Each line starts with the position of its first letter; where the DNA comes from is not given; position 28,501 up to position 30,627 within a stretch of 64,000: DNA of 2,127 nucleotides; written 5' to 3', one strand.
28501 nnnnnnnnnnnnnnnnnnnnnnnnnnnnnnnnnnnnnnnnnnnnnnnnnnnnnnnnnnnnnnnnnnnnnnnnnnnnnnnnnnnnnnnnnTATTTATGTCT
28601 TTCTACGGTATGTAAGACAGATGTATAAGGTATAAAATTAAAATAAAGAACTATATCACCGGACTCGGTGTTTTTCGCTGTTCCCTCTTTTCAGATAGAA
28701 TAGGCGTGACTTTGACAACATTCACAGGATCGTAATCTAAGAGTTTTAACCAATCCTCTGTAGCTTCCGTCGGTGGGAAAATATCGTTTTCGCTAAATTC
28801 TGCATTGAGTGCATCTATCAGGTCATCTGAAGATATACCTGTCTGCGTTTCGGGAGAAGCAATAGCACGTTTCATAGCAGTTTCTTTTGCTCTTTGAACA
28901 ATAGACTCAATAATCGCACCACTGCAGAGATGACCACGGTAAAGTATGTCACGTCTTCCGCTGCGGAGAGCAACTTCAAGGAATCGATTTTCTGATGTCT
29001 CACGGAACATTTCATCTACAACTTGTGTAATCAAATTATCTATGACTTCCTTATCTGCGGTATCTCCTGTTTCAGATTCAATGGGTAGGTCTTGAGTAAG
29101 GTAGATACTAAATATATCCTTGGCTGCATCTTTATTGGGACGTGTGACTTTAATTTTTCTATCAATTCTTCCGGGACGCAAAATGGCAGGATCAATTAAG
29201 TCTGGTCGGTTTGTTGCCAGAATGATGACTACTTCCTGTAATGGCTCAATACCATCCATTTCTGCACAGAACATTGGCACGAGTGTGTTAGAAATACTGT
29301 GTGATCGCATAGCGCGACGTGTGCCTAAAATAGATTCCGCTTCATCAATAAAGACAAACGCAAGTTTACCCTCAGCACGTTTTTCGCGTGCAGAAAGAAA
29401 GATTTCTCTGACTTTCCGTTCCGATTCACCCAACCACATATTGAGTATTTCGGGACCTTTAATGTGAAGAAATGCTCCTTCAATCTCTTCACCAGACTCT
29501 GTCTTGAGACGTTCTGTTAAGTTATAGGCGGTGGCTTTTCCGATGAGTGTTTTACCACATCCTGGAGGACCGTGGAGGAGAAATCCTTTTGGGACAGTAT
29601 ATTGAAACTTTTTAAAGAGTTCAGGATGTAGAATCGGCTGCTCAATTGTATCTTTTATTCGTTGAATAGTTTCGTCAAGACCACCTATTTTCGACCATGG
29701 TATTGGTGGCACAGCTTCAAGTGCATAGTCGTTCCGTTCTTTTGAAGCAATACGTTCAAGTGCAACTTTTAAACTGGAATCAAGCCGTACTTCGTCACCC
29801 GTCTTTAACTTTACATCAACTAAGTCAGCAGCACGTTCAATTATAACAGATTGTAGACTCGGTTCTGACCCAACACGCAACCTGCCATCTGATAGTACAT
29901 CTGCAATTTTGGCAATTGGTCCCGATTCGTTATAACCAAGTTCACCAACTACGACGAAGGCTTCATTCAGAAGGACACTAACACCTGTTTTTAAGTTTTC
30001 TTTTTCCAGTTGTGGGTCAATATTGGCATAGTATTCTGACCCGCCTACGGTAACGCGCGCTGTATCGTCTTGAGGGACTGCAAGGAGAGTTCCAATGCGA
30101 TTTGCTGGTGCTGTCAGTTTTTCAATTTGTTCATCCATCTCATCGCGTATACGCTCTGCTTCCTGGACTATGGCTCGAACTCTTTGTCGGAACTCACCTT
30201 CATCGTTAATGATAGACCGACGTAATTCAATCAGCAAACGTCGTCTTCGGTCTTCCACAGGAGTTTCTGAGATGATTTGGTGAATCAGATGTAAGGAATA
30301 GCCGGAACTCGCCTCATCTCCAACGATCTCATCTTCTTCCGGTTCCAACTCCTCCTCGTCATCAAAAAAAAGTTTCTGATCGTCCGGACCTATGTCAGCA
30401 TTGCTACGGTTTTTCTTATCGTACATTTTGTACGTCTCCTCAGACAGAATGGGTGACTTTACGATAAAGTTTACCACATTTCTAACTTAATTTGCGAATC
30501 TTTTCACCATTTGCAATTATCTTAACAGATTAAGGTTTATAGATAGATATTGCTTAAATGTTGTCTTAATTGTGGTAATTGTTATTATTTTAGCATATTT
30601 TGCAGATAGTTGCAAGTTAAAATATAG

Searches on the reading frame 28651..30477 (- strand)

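Call 10: search_protein_families(library=pfam, proteins=[window:28651-30477:-], max_evalue=0.01)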
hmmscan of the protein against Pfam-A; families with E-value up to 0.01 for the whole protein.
window:28651-30477:- (608 aa): 4 families
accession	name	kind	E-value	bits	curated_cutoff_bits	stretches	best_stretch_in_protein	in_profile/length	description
PF00004.35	AAA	-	3.6e-31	108.8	21.2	1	300-445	2-130/131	ATPase family associated with various cellular activities (AAA)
PF17758.7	Prot_ATP_ID_OB_N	-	4.5e-18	65.1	23.4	1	127-187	1-62/62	Proteasomal ATPase OB N-terminal domain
PF16450.11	Prot_ATP_ID_OB_C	-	5e-12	45.9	23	1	188-243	1-55/56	Proteasomal ATPase OB C-terminal domain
PF13401.12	AAA_22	-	0.00083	20.1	27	0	300-331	9-33/130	AAA domain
